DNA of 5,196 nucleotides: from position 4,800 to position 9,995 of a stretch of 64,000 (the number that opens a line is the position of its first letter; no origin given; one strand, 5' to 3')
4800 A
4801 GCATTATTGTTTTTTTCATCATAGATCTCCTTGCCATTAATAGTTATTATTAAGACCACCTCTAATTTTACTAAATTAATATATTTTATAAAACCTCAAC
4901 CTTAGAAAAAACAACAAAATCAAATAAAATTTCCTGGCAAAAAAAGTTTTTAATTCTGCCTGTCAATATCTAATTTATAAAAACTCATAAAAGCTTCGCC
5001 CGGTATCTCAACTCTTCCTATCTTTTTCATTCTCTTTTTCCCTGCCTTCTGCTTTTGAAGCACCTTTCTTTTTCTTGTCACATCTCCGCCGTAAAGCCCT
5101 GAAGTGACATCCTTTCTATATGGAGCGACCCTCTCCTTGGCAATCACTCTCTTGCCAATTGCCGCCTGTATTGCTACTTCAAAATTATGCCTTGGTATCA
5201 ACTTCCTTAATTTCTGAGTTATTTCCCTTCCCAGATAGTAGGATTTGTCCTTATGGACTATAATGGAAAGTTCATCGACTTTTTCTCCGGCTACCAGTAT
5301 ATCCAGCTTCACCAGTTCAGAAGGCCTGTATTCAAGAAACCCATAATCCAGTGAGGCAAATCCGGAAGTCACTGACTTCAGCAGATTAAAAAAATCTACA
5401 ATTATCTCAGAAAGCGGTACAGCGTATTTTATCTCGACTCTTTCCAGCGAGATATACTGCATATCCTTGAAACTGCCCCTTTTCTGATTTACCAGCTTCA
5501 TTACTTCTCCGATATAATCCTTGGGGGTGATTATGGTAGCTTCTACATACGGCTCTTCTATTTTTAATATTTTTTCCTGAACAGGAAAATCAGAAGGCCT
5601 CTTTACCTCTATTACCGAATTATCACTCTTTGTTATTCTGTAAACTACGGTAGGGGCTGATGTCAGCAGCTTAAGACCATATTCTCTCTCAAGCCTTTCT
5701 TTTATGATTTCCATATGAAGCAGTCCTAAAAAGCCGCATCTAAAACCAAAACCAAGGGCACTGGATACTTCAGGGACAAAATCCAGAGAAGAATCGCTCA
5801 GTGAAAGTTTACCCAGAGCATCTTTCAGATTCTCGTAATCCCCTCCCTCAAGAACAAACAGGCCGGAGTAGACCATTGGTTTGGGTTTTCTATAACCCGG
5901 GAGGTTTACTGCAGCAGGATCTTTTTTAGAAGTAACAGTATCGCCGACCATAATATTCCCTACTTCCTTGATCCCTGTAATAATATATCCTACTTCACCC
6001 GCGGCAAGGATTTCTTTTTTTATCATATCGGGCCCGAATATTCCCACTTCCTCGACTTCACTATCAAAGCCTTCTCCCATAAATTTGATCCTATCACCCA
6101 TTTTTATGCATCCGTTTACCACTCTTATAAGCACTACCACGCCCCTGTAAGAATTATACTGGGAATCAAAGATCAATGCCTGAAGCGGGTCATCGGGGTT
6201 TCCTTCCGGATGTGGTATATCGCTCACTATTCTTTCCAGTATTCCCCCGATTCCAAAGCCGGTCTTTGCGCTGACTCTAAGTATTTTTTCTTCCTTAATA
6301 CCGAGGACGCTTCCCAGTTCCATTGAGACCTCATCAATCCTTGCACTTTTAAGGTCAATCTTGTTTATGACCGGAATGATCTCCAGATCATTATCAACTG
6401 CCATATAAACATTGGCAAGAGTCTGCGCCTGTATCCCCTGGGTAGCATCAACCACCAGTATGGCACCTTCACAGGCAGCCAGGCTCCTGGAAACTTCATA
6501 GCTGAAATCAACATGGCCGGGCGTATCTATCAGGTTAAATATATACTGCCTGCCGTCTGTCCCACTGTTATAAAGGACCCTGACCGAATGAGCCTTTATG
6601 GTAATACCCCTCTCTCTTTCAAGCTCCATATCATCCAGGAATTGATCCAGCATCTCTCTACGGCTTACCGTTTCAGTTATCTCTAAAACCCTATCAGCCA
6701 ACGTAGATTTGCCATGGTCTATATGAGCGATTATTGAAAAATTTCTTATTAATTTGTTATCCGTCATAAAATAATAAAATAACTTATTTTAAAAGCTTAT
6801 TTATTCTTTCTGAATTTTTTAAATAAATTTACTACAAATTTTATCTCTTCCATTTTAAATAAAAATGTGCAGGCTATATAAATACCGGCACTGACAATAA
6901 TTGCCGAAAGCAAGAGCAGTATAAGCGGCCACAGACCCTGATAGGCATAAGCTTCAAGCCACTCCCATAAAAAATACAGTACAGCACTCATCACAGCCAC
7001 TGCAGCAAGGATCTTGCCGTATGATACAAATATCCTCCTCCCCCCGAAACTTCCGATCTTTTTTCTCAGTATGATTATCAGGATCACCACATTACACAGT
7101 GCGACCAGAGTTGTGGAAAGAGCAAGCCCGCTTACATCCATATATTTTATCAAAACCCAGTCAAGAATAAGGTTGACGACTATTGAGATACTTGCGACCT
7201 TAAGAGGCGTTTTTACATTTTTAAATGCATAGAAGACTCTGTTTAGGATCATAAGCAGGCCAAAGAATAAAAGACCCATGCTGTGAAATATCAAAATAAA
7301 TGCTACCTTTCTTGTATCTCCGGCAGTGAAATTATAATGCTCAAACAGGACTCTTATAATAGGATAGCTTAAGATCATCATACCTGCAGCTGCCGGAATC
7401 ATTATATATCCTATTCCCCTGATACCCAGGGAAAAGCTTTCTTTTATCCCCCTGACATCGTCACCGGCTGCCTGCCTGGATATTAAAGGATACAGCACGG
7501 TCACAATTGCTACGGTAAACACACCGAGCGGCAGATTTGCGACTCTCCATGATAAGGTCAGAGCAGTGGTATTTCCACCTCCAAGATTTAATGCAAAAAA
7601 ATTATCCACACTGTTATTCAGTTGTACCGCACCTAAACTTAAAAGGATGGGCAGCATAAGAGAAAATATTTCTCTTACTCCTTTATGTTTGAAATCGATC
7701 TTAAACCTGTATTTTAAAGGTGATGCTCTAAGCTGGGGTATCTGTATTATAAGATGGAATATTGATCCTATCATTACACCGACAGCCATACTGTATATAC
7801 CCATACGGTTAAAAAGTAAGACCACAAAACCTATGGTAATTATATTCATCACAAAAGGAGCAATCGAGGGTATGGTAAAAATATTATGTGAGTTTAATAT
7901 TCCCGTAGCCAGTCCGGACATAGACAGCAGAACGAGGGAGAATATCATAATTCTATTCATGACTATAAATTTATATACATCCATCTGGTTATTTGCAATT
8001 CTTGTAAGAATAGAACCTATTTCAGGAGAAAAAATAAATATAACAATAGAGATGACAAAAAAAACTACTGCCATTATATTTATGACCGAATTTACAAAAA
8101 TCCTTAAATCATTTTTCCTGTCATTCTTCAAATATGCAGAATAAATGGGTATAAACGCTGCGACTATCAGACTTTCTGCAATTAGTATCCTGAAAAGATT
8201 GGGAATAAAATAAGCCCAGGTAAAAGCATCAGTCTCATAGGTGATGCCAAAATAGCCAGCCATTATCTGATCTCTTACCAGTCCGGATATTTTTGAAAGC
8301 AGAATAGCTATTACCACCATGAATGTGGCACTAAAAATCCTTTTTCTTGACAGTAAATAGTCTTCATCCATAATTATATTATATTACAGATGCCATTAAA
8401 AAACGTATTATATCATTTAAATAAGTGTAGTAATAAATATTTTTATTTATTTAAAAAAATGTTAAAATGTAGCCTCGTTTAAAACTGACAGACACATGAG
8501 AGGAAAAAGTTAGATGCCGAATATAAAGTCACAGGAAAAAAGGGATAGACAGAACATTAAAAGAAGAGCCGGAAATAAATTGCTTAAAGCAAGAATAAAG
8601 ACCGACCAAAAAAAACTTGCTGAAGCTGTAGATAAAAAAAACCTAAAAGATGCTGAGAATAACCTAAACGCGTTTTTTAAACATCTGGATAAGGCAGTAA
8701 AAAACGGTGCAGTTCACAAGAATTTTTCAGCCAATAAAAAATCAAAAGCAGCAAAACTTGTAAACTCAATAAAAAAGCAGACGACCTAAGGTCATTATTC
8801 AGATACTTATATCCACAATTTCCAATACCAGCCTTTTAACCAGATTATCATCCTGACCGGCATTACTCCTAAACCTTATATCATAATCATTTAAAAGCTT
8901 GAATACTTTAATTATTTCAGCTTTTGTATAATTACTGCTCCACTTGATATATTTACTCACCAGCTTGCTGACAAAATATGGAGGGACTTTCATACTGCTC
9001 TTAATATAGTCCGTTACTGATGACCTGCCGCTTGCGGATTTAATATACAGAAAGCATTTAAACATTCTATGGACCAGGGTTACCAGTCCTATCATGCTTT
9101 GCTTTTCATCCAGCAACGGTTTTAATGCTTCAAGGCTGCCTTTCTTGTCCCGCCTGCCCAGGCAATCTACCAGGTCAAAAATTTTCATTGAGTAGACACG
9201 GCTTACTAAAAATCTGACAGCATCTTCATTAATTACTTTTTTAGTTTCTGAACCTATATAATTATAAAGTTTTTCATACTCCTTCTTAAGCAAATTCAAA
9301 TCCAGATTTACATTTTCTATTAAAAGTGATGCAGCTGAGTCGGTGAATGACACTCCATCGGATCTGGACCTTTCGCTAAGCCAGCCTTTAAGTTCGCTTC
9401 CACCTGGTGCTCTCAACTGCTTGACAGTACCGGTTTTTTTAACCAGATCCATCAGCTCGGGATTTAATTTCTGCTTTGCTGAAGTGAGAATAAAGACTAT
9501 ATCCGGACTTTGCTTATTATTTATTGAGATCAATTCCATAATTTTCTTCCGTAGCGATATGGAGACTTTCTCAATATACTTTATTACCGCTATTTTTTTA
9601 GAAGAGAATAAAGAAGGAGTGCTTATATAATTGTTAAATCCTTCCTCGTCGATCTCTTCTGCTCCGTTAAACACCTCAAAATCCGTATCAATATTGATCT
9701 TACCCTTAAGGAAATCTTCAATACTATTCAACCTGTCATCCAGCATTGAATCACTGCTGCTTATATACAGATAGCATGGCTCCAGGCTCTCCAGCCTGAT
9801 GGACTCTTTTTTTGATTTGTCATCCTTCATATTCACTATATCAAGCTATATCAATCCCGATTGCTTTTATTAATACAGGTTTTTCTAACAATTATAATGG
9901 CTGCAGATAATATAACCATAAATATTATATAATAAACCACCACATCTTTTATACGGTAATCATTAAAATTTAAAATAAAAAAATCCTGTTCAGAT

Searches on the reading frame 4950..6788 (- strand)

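Call 39: search_protein_families(library=ncbifam, proteins=[window:4950-6788:-], max_evalue=1e-30)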
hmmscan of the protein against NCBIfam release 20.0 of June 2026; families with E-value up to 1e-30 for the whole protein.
window:4950-6788:- (612 aa): 11 families
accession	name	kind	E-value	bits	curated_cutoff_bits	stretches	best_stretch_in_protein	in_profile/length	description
TIGR01393.1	lepA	equivalog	2.6e-274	911.1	533.9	1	13-606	2-594/595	translation elongation factor 4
TIGR01394.1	TypA_BipA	equivalog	8e-61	206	757.3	1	14-490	1-471/594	translational GTPase TypA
TIGR00490.1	aEF-2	equivalog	1.2e-50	172.4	738.45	1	7-146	12-150/720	elongation factor EF-2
NF012153.1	tet_protect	equivalog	4.1e-49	167.3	775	0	16-158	2-141/614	tetracycline resistance ribosomal protection protein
TIGR00484.1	EF-G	equivalog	2.6e-48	164.7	659.4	0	10-169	6-162/691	elongation factor G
NF009381.0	PRK12740.1-5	subfamily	1.1e-46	159.6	583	0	11-165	6-157/692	elongation factor G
NF007583.0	PRK10218.1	equivalog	1.1e-40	139.3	1260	0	14-155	5-141/607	ribosome-dependent GTPase TypA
NF009891.0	PRK13351.1-1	equivalog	4.8e-36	124.6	597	0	11-160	6-152/681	elongation factor G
NF033148.1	tet_protect_M_W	exception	1.5e-32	112.7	1100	0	14-158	3-144/639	TetM/TetW/TetO/TetS family tetracycline resistance ribosomal protection protein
NF000120.3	47473_otr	exception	6.1e-32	111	900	0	16-159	4-144/608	tetracycline resistance ribosomal protection protein Otr(A)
NF001964.0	PRK00741.1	equivalog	1.1e-31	109.9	473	0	14-165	12-164/529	peptide chain release factor 3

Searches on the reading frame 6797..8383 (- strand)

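Call 39: search_protein_families(library=ncbifam, proteins=[window:6797-8383:-], max_evalue=1e-30)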
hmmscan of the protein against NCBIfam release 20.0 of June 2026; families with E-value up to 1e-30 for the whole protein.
window:6797-8383:- (528 aa): 1 family
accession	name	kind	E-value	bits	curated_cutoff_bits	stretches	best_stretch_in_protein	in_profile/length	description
TIGR01695.1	murJ_mviN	equivalog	3.5e-112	375.7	235.55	1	17-518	3-505/506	murein biosynthesis integral membrane protein MurJ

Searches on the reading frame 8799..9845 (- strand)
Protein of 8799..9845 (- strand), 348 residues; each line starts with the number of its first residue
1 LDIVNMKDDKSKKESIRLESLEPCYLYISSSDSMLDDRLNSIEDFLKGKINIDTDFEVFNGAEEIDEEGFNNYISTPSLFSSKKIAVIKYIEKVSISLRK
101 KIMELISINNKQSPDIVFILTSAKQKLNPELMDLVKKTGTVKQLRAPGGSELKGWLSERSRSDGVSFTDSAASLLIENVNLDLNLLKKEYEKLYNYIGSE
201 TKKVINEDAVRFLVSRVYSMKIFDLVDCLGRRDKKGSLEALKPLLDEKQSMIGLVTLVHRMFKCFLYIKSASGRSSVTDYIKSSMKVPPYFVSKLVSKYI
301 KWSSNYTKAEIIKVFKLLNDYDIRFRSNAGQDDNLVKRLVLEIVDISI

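Call 39: search_protein_families(library=ncbifam, proteins=[window:8799-9845:-], max_evalue=1e-30)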
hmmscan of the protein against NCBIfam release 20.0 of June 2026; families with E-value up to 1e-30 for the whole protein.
window:8799-9845:- (348 aa): 1 family
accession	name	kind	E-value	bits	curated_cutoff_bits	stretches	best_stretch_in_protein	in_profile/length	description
TIGR01128.2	holA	equivalog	4e-47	161.1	80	1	24-343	1-316/316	DNA polymerase III subunit delta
